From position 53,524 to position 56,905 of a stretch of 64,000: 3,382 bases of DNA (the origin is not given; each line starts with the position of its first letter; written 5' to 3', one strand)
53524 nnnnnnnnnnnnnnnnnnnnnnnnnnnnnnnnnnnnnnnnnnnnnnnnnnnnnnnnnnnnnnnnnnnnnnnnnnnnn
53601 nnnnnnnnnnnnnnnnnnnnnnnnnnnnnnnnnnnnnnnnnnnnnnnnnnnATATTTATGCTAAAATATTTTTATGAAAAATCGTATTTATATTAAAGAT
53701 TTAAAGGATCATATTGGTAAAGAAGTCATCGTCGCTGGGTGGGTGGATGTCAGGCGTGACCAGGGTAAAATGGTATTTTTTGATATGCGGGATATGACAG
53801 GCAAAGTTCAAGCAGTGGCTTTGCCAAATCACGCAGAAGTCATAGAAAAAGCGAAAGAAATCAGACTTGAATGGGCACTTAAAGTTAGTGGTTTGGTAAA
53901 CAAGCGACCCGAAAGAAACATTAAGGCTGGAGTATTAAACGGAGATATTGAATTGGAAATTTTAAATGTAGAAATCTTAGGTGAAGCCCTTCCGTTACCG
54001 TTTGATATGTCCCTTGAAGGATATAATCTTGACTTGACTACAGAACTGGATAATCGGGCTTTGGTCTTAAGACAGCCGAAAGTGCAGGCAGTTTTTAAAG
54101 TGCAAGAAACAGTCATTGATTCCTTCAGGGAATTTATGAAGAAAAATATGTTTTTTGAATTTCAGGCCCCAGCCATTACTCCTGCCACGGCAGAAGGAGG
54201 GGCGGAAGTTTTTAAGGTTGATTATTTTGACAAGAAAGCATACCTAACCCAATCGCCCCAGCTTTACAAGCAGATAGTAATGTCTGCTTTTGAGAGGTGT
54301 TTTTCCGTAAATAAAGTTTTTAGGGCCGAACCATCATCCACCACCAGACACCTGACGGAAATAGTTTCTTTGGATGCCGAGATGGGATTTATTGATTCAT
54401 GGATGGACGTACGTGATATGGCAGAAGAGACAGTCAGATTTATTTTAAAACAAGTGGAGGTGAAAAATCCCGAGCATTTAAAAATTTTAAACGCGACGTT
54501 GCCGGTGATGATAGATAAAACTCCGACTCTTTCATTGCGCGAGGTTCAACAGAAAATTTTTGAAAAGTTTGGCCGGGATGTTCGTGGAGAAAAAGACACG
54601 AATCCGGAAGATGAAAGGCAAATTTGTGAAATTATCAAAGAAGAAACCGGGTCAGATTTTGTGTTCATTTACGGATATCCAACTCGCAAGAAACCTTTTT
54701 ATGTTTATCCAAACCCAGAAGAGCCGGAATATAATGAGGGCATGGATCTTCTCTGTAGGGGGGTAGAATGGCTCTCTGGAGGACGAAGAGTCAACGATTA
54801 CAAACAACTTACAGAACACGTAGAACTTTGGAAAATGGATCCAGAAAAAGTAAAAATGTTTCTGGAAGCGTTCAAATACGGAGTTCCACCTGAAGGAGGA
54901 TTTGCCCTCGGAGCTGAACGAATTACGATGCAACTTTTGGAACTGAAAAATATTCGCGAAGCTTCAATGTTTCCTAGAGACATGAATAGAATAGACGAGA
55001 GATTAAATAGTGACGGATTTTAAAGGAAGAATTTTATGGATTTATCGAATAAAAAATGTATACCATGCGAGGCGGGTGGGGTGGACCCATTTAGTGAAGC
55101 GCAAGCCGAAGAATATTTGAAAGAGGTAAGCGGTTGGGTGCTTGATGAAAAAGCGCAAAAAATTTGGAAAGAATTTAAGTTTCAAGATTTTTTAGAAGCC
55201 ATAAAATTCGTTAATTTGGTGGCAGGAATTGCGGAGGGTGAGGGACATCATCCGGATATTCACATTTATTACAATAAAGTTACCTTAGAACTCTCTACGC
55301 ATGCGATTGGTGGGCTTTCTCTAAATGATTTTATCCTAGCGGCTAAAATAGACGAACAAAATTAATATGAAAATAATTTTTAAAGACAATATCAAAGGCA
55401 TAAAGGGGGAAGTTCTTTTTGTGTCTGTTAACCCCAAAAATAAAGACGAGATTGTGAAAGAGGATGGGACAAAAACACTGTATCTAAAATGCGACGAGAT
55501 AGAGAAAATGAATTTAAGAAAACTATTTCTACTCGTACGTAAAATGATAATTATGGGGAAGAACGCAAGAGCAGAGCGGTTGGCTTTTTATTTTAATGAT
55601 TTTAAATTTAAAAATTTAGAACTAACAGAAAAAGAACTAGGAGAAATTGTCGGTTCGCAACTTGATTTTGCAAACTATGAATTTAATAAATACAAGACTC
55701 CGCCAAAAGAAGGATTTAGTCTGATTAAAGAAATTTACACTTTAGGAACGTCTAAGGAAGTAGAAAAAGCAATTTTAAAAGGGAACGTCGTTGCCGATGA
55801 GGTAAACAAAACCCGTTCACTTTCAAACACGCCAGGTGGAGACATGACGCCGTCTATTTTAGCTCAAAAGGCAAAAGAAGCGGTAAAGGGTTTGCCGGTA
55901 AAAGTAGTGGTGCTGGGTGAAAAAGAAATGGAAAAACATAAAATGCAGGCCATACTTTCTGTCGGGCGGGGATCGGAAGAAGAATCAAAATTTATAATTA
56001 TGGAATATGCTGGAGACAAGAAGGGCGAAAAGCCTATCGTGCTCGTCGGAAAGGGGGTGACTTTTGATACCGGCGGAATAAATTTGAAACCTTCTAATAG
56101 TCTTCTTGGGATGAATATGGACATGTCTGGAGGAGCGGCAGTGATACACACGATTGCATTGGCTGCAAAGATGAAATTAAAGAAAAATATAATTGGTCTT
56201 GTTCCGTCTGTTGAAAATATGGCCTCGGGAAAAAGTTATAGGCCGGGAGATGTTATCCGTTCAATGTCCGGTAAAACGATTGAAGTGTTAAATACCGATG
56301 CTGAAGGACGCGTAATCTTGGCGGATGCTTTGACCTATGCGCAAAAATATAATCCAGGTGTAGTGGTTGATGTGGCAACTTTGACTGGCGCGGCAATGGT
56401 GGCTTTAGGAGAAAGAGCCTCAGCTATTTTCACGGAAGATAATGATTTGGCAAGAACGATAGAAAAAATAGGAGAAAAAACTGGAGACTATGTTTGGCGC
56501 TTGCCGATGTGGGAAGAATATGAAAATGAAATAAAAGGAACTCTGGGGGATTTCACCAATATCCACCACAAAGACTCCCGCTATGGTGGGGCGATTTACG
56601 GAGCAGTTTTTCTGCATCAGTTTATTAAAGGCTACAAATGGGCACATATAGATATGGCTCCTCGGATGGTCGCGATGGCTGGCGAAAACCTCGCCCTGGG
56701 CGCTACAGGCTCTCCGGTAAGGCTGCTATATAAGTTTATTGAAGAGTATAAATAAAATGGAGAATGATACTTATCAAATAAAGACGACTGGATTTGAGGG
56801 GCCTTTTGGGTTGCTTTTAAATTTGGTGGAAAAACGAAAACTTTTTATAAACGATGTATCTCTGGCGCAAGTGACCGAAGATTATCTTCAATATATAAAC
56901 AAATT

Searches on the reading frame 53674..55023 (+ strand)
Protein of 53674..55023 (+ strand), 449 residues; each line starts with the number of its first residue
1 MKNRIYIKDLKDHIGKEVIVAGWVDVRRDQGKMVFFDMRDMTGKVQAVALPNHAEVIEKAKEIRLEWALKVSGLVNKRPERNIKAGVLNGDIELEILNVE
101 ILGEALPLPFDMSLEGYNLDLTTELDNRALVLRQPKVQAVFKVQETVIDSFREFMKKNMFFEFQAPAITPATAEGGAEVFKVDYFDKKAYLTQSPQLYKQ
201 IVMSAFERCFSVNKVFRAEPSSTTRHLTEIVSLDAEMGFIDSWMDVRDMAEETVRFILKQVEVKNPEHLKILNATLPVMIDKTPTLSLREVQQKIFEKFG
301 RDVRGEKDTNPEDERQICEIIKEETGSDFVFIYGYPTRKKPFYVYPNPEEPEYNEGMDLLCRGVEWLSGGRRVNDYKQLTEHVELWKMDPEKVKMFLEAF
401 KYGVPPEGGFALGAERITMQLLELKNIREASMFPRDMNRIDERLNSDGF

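Call 10: search_protein_families(library=pfam, proteins=[window:53674-55023:+], max_evalue=0.0001)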
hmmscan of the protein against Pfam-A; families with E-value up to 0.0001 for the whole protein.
window:53674-55023:+ (449 aa): 2 families
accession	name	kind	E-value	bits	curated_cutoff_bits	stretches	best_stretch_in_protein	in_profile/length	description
PF00152.25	tRNA-synt_2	-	2.1e-76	257.4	25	1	122-436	3-307/308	tRNA synthetases class II (D, K and N)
PF01336.31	tRNA_anti-codon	-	3.9e-15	56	27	1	18-102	1-75/75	OB-fold nucleic acid binding domain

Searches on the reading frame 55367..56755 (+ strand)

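Call 10: search_protein_families(library=pfam, proteins=[window:55367-56755:+], max_evalue=0.0001)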
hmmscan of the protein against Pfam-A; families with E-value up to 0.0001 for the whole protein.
window:55367-56755:+ (462 aa): 1 family
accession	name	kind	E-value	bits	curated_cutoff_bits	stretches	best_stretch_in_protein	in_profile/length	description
PF00883.26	Peptidase_M17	-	5.2e-115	384.4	25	1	148-454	2-309/310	Cytosol aminopeptidase family, catalytic domain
